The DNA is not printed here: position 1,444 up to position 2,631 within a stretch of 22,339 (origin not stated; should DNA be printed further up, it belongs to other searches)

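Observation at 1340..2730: AT-rich orphan gene inserted between the spanin genes and cos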

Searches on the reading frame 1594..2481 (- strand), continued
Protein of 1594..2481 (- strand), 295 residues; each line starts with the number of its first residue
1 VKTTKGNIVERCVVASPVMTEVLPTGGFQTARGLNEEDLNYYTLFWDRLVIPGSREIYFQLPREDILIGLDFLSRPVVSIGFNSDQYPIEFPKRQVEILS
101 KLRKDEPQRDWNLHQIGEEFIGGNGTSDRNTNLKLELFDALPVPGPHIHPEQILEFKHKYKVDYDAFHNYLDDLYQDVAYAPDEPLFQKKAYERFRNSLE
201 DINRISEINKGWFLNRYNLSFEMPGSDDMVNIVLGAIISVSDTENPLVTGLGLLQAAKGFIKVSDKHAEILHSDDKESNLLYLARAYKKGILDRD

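Call 79: search_protein_families(library=pfam, alignment_id=A6, max_evalue=0.00001)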
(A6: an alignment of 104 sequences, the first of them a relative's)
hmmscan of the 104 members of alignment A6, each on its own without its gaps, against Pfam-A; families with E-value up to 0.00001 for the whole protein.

A. member 1, L017:5127-5642:+ (172 aa): 2 families
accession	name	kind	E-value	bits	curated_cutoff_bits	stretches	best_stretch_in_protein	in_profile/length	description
PF07610.17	DUF1573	-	1.2e-32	112.3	26.1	1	74-170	2-98/98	Protein of unknown function (DUF1573)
PF22544.2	HYDIN_VesB_CFA65-like_Ig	-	1e-14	55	25.5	1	73-168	3-99/100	HYDIN/CFA65/VesB-like, Ig-like domain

B. families by the number of members that match (of 104 scanned): 94 families (the first 25 are shown)
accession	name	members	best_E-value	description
PF00589.27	Phage_integrase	2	5.9e-41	Phage integrase family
PF13676.11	TIR_2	2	8.9e-16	TIR domain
PF01582.25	TIR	2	2.4e-08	TIR domain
PF01642.28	MM_CoA_mutase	1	3.3e-179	Methylmalonyl-CoA mutase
PF13406.11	SLT_2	1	6.9e-107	Transglycosylase SLT domain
PF01409.25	tRNA-synt_2d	1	1.1e-102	tRNA synthetases class II core domain (F)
PF21686.3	LigD_Prim-Pol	1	1.2e-90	LigD, primase-polymerase domain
PF00574.28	CLP_protease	1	1e-82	Clp protease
PF03401.19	TctC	1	3.1e-70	Tripartite tricarboxylate transporter family receptor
PF00158.32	Sigma54_activat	1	6.4e-69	Sigma-54 interaction domain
PF03389.21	MobA_MobL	1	1.4e-64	MobA/MobL family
PF03483.22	B3_4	1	2.7e-64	B3/4 domain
PF18555.7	MobL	1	5.7e-64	MobL relaxases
PF02677.20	QueH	1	3.6e-58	Epoxyqueuosine reductase QueH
PF00916.26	Sulfate_transp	1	5.4e-54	Sulfate permease family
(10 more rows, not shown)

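Call 80: search_protein_families(library=padloc, alignment_id=A6, max_evalue=0.00001)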
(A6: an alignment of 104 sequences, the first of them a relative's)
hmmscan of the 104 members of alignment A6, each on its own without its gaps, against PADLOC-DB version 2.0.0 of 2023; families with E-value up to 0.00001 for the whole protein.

A. member 1, L017:5127-5642:+ (172 aa): 0 families

B. families by the number of members that match (of 104 scanned): 58 families (the first 25 are shown)
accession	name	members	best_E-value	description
PDLC04038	PD-T4-5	2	8.8e-10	-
PDLC01995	RtcR_PspF2--CARF_AAA_HTH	1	6.2e-100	-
PDLC00407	ThsA1|ThsA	1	4.1e-98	STALD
PDLC00412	ThsA1|ThsA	1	1.6e-52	STALD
PDLC01993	RtcR--CARF_AAA_HTH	1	3e-49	-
PDLC01994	RtcR_PspF1--CARF_AAA_HTH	1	3.7e-48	-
PDLC00409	ThsA1|ThsA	1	3e-44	STALD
PDLC00416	ThsA1|ThsA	1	1.2e-40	STALD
PDLC04796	PDC-S02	1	3.9e-30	-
PDLC04806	PDC-S02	1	3.9e-29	-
PDLC04990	PDC-S31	1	8.6e-27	-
PDLC03179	Specificity_I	1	2.4e-23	Type I specificity subunit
PDLC03076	Specificity_I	1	3.9e-20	Type I specificity subunit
PDLC03016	TIR-TM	1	3.1e-19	-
PDLC03657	mREase_IV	1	4.1e-18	Type IV methyl-directed restriction enzyme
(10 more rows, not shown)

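Call 81: search_protein_families(library=pfam, proteins=[L021:6832-7917:+, L022:8412-9323:+], max_evalue=0.001)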
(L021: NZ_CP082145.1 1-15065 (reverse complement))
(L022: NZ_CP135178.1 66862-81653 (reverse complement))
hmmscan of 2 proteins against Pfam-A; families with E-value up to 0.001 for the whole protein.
L021:6832-7917:+ (362 aa): 2 families
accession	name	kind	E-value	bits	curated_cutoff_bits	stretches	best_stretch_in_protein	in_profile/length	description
PF18735.6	HEPN_RiboL-PSP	-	2.4e-06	28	28.4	1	78-217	42-189/191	RiboL-PSP-HEPN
PF07751.16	Abi_2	-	7.6e-05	23.5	25.6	1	41-190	21-182/184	Abi-like protein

L022:8412-9323:+ (304 aa): 0 families

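Call 82: search_protein_families(library=padloc, proteins=[L021:6832-7917:+, L022:8412-9323:+], max_evalue=0.001)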
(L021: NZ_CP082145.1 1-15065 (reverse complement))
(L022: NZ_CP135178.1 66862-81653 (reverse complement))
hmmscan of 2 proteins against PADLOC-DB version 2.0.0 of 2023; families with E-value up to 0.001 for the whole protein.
L021:6832-7917:+ (362 aa): 2 families
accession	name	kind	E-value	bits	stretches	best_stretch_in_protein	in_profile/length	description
PDLC04038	PD-T4-5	-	8.8e-10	36.3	1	32-125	8-100/309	-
PDLC02344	AbiD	-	2.6e-05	22.1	1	55-195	60-210/277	AbiD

L022:8412-9323:+ (304 aa): 0 families

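Call 88: search_protein_families(library=pfam, alignment_id=A4, max_evalue=1)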
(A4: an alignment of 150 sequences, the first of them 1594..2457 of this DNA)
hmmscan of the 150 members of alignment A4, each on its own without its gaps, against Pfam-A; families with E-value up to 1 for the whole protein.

A. member 1, window:1594-2457:- (287 aa): 1 family
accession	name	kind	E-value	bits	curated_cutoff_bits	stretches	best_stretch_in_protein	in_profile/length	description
PF19749.4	DUF6236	-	7.7e-16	58.6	26.2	1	11-279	58-320/324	Family of unknown function (DUF6236)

B. families by the number of members that match (of 150 scanned): 87 families (the first 25 are shown)
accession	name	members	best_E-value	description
PF19749.4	DUF6236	150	2.6e-47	Family of unknown function (DUF6236)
PF11981.13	DUF3482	4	0.00063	Domain of unknown function (DUF3482)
PF02810.21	SEC-C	3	3.8e-09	SEC-C motif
PF06897.17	DUF1269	3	0.039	Protein of unknown function (DUF1269)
PF10439.15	Bacteriocin_IIc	3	0.049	Bacteriocin class II with double-glycine leader peptide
PF01893.21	UPF0058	2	0.00012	Uncharacterised protein family UPF0058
PF18365.6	PI_PP_C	2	0.0039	Phosphoinositide phosphatase C-terminal domain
PF23338.1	PTHB1_hp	2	0.022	PTHB1 hairpin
PF23349.2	BBS7_hp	2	0.032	BBS7 hairpin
PF11464.13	Rbsn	2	0.052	Rabenosyn Rab binding domain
PF01519.22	DUF16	2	0.1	Protein of unknown function DUF16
PF08761.16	dUTPase_2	1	1.8e-07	dUTPase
PF13476.12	AAA_23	1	0.0011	AAA domain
PF09267.15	Dict-STAT-coil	1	0.0063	Dictyostelium STAT, coiled coil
PF20275.3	CTD10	1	0.0087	C-terminal domain 10 of the ABC-three component (ABC-3C) systems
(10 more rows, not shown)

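Call 89: search_protein_families(library=padloc, alignment_id=A4, max_evalue=1)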
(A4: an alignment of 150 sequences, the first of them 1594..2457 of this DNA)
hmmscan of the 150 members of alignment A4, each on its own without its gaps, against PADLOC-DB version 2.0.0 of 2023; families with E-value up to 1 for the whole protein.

A. member 1, window:1594-2457:- (287 aa): 0 families

B. families by the number of members that match (of 150 scanned): 26 families (the first 25 are shown)
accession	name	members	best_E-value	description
PDLC04917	PDC-S12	3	1e-07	-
PDLC00833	E1-E2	3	4.8e-06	E1-E2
PDLC00872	E2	3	6.6e-06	E2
PDLC00865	E2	3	8.4e-05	E2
PDLC00871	E2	3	0.0004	E2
PDLC00861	E2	2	0.033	E2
PDLC03849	LmuA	1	0.0011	-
PDLC02988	chat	1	0.0024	-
PDLC01173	STAND_TPR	1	0.0035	"Predicted ATPase fused to Xre-HTH and TPR repeats domain, associated with cas1-less I-E system in Streptomyces"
PDLC04893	PDC-S06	1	0.0043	-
PDLC01449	Cas1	1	0.006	"CAS-I,CAS-II,CAS-III,CAS-IV,CAS-V,CAS-VI; acquisition_1"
PDLC01248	Cas1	1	0.01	"CAS-I,CAS-II,CAS-III,CAS-IV,CAS-V,CAS-VI; acquisition_1"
PDLC04597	PDC-M36A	1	0.012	-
PDLC00695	Effector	1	0.012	2TM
PDLC01249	Cas1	1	0.015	"CAS-I,CAS-II,CAS-III,CAS-IV,CAS-V,CAS-VI; acquisition_1"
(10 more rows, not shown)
